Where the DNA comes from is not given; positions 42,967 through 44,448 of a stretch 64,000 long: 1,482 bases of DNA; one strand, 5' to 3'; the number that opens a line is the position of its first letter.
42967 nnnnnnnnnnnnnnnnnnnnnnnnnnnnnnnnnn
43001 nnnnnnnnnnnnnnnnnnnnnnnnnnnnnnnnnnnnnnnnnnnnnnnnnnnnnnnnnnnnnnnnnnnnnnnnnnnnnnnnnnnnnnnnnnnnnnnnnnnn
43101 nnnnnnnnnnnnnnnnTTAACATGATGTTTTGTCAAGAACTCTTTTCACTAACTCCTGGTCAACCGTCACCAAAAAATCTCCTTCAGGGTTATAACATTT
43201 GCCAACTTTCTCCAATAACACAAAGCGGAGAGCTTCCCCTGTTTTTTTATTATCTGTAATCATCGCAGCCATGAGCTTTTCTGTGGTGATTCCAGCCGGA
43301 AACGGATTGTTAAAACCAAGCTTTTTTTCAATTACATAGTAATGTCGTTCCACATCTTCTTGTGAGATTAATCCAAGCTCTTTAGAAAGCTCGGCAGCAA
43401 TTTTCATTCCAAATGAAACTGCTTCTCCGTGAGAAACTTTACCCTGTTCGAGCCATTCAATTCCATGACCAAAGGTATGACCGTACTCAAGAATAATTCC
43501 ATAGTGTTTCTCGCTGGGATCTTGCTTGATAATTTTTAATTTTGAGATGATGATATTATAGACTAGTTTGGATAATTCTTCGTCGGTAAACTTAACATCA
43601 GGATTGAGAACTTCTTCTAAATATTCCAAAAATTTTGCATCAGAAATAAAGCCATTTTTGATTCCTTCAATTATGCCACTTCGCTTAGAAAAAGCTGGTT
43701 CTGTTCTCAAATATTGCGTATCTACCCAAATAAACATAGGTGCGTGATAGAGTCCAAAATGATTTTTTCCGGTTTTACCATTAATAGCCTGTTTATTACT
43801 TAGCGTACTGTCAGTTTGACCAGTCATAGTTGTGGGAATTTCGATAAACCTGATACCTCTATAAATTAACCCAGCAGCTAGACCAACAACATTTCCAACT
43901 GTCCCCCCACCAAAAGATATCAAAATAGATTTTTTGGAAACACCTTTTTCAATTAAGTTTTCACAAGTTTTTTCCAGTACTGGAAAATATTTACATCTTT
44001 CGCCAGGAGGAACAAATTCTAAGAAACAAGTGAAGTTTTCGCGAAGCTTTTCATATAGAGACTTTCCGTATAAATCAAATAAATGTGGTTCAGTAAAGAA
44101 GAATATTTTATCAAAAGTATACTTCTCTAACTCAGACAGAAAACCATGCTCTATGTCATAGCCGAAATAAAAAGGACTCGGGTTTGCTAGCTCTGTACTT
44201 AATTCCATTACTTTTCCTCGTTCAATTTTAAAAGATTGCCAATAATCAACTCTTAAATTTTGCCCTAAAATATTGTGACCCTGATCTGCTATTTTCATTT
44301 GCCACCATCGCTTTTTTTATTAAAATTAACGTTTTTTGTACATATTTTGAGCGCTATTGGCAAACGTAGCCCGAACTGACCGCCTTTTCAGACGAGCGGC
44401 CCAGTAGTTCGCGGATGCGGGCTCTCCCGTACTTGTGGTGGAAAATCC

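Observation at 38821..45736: AT-rich island: DHQS-like sugar-phosphate cyclase + vanadium haloperoxidase + cupin + MFS exporter + TIM-barrel isomerase, next to an NDP-sugar pyrophosphorylase. Candidate cyclitol/carbasugar biosynthetic cluster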

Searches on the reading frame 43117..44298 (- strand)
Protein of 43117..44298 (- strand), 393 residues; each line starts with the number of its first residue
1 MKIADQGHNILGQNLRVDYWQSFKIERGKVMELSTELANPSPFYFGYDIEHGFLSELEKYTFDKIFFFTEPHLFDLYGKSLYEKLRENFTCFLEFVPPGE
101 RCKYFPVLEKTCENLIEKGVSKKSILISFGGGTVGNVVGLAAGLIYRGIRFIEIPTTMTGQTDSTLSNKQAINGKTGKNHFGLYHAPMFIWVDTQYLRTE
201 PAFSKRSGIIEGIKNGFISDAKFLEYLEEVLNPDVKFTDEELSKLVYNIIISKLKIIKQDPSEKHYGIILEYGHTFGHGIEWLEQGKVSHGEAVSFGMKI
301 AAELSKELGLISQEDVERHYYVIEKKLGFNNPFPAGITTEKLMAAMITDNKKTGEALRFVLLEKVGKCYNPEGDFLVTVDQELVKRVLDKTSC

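Call 6: search_protein_families(library=pfam, proteins=[window:43117-44298:-], max_evalue=0.01)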
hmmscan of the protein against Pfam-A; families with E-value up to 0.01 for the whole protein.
window:43117-44298:- (393 aa): 2 families
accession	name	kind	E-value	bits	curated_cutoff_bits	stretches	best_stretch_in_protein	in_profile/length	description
PF24621.2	DHQS_C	-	9.7e-30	103.9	27.6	1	208-351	1-143/144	3-dehydroquinate synthase C-terminal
PF01761.26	DHQ_synthase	-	3.1e-28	98.2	24.2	1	96-202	4-110/115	3-dehydroquinate synthase N-terminal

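Call 7: search_protein_families(library=ncbifam, proteins=[window:43117-44298:-], max_evalue=0.01)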
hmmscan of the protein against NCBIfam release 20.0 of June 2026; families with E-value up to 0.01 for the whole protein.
window:43117-44298:- (393 aa): 7 families
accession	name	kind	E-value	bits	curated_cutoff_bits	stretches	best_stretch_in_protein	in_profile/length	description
TIGR01357.1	aroB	equivalog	4.9e-76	256.2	305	1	54-372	14-332/344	3-dehydroquinate synthase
TIGR04425.1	P_lya_rel_AroB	hypoth_equivalog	2.7e-54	184.5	400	1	52-368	15-326/348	AroB-related putative sugar phosphate phospholyase (cyclizing)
NF004852.0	PRK06203.1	equivalog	2.7e-45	154.9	333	1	95-370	93-375/407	3-dehydroquinate synthase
NF010627.0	PRK14021.1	equivalog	1.5e-39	135.8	565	1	96-369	243-523/542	bifunctional shikimate kinase/3-dehydroquinate synthase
NF010556.0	PRK13951.1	equivalog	1.1e-27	97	560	1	63-367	187-476/492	bifunctional shikimate kinase AroK/3-dehydroquinate synthase AroB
NF002022.0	PRK00843.1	equivalog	7.8e-07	28.4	413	1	117-262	81-220/350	NAD(P)-dependent glycerol-1-phosphate dehydrogenase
NF053832.1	GlycoaldRedHalo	equivalog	0.0077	15.4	550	0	146-250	106-210/363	glycolaldehyde reductase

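Call 8: search_solved_structures(query=window:43117-44298:-, max_evalue=1e-10)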
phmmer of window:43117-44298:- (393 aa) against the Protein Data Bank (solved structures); distinct sequences matched with E-value up to 1e-10: 16.
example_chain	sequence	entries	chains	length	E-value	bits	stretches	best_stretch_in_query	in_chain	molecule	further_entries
2d2x_A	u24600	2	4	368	2.1e-53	185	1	92-388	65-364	2-deoxy-scyllo-inosose synthase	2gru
5eks_A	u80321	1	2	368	3.6e-45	157.9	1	87-371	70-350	3-dehydroquinate synthase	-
3zok_A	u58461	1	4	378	2.3e-43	151.9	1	92-369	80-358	3-DEHYDROQUINATE SYNTHASE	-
5hvn_A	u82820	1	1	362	3.7e-43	151.3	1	54-367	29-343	3-dehydroquinate synthase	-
3okf_A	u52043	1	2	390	5.9e-43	150.6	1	63-367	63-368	3-dehydroquinate synthase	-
3qbd_A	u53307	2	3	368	9.9e-42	146.6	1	51-378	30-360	3-dehydroquinate synthase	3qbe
3clh_A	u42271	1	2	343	1.7e-40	142.5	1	64-367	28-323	3-dehydroquinate synthase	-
6lk2_A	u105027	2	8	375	3.2e-39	138.3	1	95-367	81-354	3-dehydroquinate synthase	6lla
6c5c_A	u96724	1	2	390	7.4e-39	137.1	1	77-372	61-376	3-dehydroquinate synthase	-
7u5s_A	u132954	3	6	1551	2.4e-37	132.2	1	77-372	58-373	Pentafunctional AROM polypeptide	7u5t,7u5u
1xag_A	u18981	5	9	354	8.9e-34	120.4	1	40-368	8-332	3-dehydroquinate synthase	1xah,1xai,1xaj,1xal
1ujn_A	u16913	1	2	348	3e-31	112.1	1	95-363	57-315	dehydroquinate synthase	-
6hqv_A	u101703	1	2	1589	1.5e-28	103.2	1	92-388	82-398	Pentafunctional AROM polypeptide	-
1dqs_A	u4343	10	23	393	2.1e-27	99.4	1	121-380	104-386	PROTEIN (3-DEHYDROQUINATE SYNTHASE) | 3-DEHYDROQUINATE SYNTHASE | Pentafunctional AROM polypeptide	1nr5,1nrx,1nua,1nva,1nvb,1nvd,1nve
4p53_A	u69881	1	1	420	3.5e-21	78.9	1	76-354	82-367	Cyclase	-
5tpr_A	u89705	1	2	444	3.3e-20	75.7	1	100-319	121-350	3-dehydroquinate synthase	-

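Call 12: find_homologous_proteins(query=window:43117-44298:-, max_evalue=1e-20)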
Query window:43117-44298:- (393 aa): 1044 proteins with E <= 1e-20 among 6329 candidates; the best 120 are listed.
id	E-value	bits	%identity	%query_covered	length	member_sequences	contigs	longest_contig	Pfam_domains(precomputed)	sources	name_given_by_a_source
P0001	3.6e-265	897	100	100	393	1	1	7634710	PF24621.3,PF01761.27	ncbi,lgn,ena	-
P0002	1.2e-216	737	84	95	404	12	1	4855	PF24621.3,PF01761.27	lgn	-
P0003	3.1e-210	716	80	96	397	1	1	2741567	PF24621.3,PF01761.27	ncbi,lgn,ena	-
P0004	1.6e-209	714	82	95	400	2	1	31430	PF24621.3,PF01761.27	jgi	jgi:3-dehydroquinate synthase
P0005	2.0e-209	714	82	94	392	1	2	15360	PF24621.3,PF01761.27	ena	-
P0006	7.8e-209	712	82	95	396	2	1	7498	PF24621.3,PF01761.27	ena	-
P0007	5.3e-208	709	82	95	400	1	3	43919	PF24621.3,PF01761.27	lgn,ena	-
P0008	6.2e-208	709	81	95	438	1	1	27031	PF24621.3,PF01761.27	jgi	jgi:3-dehydroquinate synthase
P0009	1.1e-206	705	81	95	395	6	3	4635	PF24621.3,PF01761.27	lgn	-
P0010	3.6e-201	686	78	95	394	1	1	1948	PF24621.3,PF01761.27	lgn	-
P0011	3.9e-199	680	78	95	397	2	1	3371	PF24621.3,PF01761.27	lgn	-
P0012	1.0e-198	678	77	97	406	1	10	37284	PF24621.3,PF01761.27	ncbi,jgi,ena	-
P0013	1.1e-198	678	77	97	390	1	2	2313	PF24621.3,PF01761.27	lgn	-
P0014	1.5e-198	678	76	95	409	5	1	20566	PF24621.3,PF01761.27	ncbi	ncbi:MAG: 2-deoxy-scyllo-inosose synthase [Xenococcaceae cyanobacterium]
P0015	4.0e-198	676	79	94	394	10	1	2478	PF24621.3,PF01761.27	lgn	-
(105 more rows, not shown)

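Call 13: search_solved_structures(query=window:43117-44298:-, max_evalue=1e-40, show_alignments=3)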
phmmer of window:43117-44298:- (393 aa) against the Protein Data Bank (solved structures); distinct sequences matched with E-value up to 1e-40: 6.
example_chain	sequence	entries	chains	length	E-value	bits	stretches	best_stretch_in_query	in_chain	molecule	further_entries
2d2x_A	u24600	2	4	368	2.1e-53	185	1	92-388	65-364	2-deoxy-scyllo-inosose synthase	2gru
5eks_A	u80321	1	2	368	3.6e-45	157.9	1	87-371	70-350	3-dehydroquinate synthase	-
3zok_A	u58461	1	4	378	2.3e-43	151.9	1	92-369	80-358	3-DEHYDROQUINATE SYNTHASE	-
5hvn_A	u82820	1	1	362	3.7e-43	151.3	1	54-367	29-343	3-dehydroquinate synthase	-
3okf_A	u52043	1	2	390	5.9e-43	150.6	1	63-367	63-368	3-dehydroquinate synthase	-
3qbd_A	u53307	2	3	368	9.9e-42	146.6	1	51-378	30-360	3-dehydroquinate synthase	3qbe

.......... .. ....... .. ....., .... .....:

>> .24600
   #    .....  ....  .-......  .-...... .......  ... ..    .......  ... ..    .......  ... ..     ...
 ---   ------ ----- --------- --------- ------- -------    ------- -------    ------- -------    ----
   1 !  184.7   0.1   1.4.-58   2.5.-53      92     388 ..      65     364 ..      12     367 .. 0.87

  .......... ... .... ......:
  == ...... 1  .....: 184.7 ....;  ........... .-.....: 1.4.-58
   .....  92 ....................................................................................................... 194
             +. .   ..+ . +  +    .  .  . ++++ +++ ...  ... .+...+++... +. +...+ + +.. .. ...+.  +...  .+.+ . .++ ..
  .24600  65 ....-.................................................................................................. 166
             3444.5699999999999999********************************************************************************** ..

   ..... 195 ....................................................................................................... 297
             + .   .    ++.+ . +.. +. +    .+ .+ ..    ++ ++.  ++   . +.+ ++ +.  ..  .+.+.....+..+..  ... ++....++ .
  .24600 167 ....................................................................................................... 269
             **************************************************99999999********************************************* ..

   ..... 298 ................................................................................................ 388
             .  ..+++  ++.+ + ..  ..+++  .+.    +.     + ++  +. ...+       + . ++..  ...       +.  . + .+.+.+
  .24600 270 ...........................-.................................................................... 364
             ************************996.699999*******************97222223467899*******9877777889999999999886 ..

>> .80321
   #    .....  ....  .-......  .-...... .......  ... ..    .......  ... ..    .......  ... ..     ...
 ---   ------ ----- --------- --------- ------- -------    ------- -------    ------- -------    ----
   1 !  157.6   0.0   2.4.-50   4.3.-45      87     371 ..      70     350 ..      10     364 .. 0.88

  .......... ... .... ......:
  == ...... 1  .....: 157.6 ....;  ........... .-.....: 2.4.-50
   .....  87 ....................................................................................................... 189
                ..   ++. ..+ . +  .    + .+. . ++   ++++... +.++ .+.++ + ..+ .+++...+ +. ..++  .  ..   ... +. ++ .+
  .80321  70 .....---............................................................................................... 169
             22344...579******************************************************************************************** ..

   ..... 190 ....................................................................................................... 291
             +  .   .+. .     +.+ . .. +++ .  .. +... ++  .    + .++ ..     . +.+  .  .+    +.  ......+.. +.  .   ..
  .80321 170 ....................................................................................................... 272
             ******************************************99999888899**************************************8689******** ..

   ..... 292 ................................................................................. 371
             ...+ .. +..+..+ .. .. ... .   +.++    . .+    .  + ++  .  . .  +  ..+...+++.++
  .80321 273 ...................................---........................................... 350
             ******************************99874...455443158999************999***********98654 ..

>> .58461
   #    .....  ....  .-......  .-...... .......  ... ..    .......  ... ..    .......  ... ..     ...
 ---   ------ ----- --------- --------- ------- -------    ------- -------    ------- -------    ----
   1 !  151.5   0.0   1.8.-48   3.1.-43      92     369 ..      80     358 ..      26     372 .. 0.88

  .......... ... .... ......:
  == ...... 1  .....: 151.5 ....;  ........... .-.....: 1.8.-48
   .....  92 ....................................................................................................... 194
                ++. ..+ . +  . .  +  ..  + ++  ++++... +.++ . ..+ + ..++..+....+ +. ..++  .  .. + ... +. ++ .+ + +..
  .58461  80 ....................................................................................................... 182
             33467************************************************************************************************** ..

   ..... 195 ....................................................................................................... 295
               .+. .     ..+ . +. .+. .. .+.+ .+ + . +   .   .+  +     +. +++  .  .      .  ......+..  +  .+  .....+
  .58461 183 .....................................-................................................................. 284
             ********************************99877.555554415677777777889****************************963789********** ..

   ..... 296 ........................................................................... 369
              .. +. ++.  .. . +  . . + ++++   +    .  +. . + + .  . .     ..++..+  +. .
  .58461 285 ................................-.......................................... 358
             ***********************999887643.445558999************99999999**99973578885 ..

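Call 20: find_encoding_contigs(protein=P0001, flank=10000, max_places=2)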
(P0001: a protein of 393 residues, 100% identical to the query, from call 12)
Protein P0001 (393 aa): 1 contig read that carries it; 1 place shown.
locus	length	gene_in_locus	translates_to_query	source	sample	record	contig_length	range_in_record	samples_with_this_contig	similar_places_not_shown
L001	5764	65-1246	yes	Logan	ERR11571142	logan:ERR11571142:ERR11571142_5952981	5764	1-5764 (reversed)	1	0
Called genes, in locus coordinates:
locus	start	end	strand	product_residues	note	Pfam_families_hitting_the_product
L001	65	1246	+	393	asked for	PF01761:DHQ_synthase, PF24621:DHQS_C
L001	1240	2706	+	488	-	PF21167:DUF6851, PF01569:PAP2, PF22778:VCPO_2nd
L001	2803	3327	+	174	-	PF04115:Ureidogly_lyase (weak)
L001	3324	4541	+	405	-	PF00083:Sugar_tr (faint), PF07690:MFS_1, PF12832:MFS_1_like, PF13347:MFS_2, PF12832:MFS_1_like (weak), PF07690:MFS_1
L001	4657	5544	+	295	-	PF01261:AP_endonuc_2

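Call 22: find_related_loci(query=A1, collection=genome_contigs, flank=10000)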
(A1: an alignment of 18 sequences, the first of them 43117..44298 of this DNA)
Query A1 (393 aa) in genome_contigs; peptide patterns used: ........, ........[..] (x = any residue, [..] = any of these).
167 stretches matched a pattern; 123 encode a relative of the query (tblastn E <= 1e-3); the best 80 are kept; 79 distinct loci.
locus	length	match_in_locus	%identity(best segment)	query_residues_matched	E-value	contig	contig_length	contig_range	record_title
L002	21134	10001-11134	80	12-389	0e+0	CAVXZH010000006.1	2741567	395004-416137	MAG: uncultured cyanobacterium isolate MFD02979.bin.2.46 genome assembly, contig: contig_37759, whole genome shotgun seq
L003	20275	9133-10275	77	9-389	0e+0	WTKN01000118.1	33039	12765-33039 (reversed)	MAG: Moorena sp. SS36440bin_2 NODE_86_length_33039_cov_31.631912, whole genome shotgun sequence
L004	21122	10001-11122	76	16-389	0e+0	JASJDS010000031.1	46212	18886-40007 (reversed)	MAG: Calothrix sp. MO_192.B10 MO_192.c_126, whole genome shotgun sequence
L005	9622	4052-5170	75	17-389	0e+0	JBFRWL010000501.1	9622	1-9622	MAG: Prochloraceae cyanobacterium isolate 05_out_wi_poop_bin.33 05outWiPooB33_c_000002392316, whole genome shotgun seque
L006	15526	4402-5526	75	16-390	0e+0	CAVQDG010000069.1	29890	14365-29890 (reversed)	MAG: uncultured cyanobacterium isolate MFD02581.bin.2.179 genome assembly, contig: contig_5118, whole genome shotgun seq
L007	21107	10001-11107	76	21-389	0e+0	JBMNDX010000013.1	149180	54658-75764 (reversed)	MAG: Nostochopsis sp. isolate Haneayah contig13, whole genome shotgun sequence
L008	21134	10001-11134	75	6-389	0e+0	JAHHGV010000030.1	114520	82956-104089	MAG: Brasilonema angustatum HA4187-MV1 scaffold_85_c1, whole genome shotgun sequence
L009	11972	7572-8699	74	15-390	0e+0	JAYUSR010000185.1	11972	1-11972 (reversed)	MAG: Synechococcales cyanobacterium isolate GL117_UP_metabinner_1 GL117_UP_metabinner_1_184, whole genome shotgun sequen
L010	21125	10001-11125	74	13-389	0e+0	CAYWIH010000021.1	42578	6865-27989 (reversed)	MAG TPA_asm: uncultured bacterium isolate SRP128890_co1_229 genome assembly, contig: NODE_1549_length_42578_cov_10.19356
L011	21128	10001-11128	74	15-390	0e+0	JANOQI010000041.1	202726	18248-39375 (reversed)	MAG: Synechococcales cyanobacterium VAR_4_metabat_354 VAR_4_k141_99591, whole genome shotgun sequence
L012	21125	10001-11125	73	13-389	0e+0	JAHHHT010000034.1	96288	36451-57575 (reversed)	MAG: Oscillatoria princeps RMCB-10 scaffold_136_c1, whole genome shotgun sequence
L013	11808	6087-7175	76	28-390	0e+0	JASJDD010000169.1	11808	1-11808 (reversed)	MAG: Crocosphaera sp. isolate MO_167.B6 MO_167.c_4529, whole genome shotgun sequence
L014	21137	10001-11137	73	11-389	0e+0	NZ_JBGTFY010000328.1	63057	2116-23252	MAG: Nostoc sp. isolate JTS-RE202 k141_815648, whole genome shotgun sequence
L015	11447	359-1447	75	28-390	0e+0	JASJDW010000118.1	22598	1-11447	MAG: Crocosphaera sp. isolate MO_192.B18 MO_192.c_1321, whole genome shotgun sequence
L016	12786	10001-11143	74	9-389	0e+0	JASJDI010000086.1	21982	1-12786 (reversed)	MAG: Xenococcaceae cyanobacterium MO_188.B29 MO_188.c_2290, whole genome shotgun sequence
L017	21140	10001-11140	71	11-390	0e+0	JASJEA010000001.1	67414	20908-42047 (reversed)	MAG: Crocosphaera sp. isolate MO_199.B6 MO_199.c_3, whole genome shotgun sequence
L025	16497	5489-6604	74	17-388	0e+0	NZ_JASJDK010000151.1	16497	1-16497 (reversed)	MAG: Mastigocoleus sp. MO_188.B34 MO_188.c_3312, whole genome shotgun sequence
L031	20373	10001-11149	67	8-390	0e+0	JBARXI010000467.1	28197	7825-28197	MAG: Microcoleaceae cyanobacterium isolate MFD12174_ilm_asm_bin4 k127_27499, whole genome shotgun sequence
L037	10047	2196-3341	65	8-389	2e-173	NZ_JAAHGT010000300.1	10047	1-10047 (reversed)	MAG: Okeania sp. SIO2F4 2F4_NODE_300, whole genome shotgun sequence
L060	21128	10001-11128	52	18-388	1e-125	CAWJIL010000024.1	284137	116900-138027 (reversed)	MAG: uncultured delta proteobacterium isolate MFD03804.bin.1.170 genome assembly, contig: contig_9074, whole genome shot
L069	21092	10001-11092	49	28-389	3e-112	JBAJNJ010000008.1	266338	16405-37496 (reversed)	MAG: Desulfobacter sp. isolate MAG1-Ocu2016 MAG-Ocu-1-OculinaPatagonica-C8, whole genome shotgun sequence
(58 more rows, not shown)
